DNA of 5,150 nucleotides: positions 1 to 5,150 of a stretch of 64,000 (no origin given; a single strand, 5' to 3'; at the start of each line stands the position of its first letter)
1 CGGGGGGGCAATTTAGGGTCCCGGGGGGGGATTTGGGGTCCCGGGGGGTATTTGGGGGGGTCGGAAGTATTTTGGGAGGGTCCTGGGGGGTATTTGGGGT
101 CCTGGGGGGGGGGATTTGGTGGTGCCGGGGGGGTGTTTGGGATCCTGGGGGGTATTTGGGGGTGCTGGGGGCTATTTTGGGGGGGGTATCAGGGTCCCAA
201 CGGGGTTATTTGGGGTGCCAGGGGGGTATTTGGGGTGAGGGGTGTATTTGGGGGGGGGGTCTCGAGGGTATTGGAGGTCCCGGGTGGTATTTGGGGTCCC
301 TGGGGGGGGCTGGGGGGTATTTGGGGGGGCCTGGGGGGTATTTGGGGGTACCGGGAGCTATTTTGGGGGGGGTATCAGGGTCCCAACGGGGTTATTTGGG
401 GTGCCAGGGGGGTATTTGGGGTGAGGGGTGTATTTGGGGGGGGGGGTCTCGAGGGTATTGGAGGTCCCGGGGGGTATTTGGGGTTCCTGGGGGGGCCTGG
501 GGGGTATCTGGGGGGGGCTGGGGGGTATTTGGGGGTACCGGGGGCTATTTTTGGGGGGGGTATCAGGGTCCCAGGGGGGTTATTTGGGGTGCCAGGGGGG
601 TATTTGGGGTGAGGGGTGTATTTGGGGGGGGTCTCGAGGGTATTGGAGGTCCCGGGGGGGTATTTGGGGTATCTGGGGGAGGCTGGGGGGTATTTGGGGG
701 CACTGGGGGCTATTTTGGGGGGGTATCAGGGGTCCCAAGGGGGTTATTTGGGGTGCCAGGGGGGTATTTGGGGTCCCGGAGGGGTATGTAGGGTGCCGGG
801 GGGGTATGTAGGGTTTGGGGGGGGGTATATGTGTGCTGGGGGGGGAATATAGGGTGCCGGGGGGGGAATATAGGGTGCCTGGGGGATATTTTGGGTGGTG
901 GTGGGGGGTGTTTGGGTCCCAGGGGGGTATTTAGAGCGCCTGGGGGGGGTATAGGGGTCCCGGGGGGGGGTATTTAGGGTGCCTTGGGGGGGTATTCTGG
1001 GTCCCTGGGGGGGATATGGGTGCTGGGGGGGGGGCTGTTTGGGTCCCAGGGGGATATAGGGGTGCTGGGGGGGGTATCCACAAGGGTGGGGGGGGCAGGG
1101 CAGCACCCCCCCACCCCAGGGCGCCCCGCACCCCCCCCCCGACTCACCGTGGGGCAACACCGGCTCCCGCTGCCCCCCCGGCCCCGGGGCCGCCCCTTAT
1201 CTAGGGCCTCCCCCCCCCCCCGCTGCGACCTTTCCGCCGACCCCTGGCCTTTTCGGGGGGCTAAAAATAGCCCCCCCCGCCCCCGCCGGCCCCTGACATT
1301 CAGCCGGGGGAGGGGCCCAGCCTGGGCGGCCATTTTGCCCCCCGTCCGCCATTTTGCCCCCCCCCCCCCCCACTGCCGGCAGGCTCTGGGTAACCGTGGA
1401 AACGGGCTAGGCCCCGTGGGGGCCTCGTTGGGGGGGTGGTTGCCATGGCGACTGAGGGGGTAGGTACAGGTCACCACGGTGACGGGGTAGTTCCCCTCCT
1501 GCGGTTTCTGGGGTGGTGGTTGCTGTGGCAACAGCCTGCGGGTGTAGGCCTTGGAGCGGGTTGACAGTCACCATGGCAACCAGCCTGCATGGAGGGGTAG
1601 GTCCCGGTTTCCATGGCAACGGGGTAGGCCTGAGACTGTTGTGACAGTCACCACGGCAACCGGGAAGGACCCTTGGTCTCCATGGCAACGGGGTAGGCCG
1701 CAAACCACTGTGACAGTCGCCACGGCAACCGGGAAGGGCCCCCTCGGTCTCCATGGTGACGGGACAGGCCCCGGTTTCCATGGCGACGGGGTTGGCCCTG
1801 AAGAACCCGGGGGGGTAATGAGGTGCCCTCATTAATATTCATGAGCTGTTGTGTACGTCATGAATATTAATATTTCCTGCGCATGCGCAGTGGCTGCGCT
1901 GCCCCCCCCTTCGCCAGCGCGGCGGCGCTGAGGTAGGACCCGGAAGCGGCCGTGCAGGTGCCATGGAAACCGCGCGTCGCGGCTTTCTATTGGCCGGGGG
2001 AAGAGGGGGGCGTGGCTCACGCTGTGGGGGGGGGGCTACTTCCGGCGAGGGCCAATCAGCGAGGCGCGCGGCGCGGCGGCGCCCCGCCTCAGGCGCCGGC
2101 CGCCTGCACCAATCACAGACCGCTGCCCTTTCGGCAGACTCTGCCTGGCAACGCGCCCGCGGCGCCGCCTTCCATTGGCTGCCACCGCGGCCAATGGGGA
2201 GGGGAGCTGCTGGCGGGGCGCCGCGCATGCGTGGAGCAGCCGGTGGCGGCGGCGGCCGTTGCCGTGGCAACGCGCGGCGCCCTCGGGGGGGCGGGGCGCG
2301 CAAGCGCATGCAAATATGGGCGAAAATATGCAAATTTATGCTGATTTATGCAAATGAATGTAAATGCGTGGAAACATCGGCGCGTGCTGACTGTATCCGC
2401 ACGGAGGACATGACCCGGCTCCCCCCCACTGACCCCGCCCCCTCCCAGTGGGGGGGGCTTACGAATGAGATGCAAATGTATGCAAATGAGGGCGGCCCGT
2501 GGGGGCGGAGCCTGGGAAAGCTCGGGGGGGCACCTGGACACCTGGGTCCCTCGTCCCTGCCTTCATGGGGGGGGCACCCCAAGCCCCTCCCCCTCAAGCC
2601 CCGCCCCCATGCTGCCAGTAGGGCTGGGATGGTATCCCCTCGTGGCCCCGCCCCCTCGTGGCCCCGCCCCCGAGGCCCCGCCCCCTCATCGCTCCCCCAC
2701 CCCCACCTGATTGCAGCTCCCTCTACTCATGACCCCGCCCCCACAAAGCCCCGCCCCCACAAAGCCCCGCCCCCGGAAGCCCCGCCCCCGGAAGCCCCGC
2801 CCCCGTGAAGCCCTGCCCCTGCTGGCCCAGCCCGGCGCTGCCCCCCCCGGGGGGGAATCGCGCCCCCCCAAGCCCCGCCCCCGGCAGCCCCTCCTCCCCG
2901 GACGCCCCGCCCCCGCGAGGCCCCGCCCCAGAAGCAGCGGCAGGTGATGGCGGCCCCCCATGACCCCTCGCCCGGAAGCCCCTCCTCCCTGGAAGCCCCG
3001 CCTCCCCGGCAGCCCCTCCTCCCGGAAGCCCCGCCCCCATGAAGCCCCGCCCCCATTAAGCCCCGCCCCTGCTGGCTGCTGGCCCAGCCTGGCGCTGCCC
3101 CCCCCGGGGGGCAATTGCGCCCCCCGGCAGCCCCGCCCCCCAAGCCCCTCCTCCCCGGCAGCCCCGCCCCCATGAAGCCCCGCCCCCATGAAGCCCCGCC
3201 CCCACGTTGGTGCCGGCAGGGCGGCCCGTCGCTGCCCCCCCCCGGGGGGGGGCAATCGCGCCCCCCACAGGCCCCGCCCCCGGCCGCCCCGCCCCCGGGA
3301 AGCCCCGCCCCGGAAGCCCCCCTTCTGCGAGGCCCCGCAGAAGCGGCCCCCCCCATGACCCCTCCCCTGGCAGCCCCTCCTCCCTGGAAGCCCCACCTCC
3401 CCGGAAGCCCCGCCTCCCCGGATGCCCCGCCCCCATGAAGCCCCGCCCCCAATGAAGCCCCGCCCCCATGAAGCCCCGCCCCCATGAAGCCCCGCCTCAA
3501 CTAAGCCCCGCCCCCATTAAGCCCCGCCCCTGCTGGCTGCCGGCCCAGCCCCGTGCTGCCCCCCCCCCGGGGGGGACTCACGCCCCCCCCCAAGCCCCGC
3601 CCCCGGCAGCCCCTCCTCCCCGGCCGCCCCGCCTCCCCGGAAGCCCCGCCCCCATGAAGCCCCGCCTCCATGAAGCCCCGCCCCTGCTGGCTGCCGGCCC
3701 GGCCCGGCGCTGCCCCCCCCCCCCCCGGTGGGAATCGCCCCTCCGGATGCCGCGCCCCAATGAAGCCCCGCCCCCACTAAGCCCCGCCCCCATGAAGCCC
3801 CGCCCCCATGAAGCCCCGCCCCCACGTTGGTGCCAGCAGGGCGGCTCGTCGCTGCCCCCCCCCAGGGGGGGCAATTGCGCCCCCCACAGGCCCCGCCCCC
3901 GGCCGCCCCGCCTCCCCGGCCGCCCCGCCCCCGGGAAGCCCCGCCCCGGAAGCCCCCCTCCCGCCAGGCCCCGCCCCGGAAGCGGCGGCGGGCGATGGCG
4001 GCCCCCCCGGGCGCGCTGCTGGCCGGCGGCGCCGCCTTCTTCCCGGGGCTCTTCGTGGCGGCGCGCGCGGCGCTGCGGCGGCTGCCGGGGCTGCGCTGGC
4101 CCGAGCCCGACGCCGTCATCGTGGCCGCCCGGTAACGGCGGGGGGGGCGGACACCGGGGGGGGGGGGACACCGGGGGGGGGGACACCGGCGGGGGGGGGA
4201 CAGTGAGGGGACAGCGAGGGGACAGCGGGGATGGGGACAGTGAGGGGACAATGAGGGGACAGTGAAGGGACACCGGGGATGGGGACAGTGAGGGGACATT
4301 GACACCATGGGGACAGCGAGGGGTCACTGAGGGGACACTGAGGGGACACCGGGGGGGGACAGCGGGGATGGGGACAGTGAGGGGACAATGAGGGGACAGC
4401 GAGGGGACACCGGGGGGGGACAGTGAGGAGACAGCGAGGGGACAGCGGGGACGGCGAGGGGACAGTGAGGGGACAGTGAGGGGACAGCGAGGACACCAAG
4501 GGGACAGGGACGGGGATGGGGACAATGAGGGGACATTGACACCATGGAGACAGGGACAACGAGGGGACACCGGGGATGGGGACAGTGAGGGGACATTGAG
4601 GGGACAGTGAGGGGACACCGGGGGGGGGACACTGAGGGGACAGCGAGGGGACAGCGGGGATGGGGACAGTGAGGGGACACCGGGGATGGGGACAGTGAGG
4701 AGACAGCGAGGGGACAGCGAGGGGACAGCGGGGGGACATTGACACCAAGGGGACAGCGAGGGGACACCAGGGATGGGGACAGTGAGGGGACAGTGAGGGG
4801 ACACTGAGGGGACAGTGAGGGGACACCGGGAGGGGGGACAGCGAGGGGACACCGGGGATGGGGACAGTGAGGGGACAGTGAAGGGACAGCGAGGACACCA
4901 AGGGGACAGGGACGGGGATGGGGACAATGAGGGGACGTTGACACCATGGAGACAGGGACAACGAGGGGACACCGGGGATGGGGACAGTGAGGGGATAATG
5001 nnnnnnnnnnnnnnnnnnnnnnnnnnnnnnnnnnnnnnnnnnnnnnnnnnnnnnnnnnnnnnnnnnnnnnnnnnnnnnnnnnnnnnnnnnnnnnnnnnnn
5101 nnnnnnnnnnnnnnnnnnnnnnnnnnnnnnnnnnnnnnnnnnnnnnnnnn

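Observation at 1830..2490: Orphan promoter-like module with an inverted repeat, NRF1 palindromes, 5 CCAAT boxes and 6 octamer motifs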

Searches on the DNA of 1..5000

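Call 45: search_rna_families(source=window, start=1, end=5000, threshold=evalue, max_evalue=1)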
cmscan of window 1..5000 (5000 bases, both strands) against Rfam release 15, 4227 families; matches with E-value up to 1: 2.
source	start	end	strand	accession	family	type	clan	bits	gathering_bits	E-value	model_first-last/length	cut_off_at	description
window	1698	1771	-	RF02087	Yar_3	Gene; lncRNA;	-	17.1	50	0.51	1-67/67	no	Yellow-achaete intergenic RNA conserved region 3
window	3818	3874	-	RF01762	whalefall-1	Gene; sRNA;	-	17.1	37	0.89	1-56/56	no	Whalefall-1 RNA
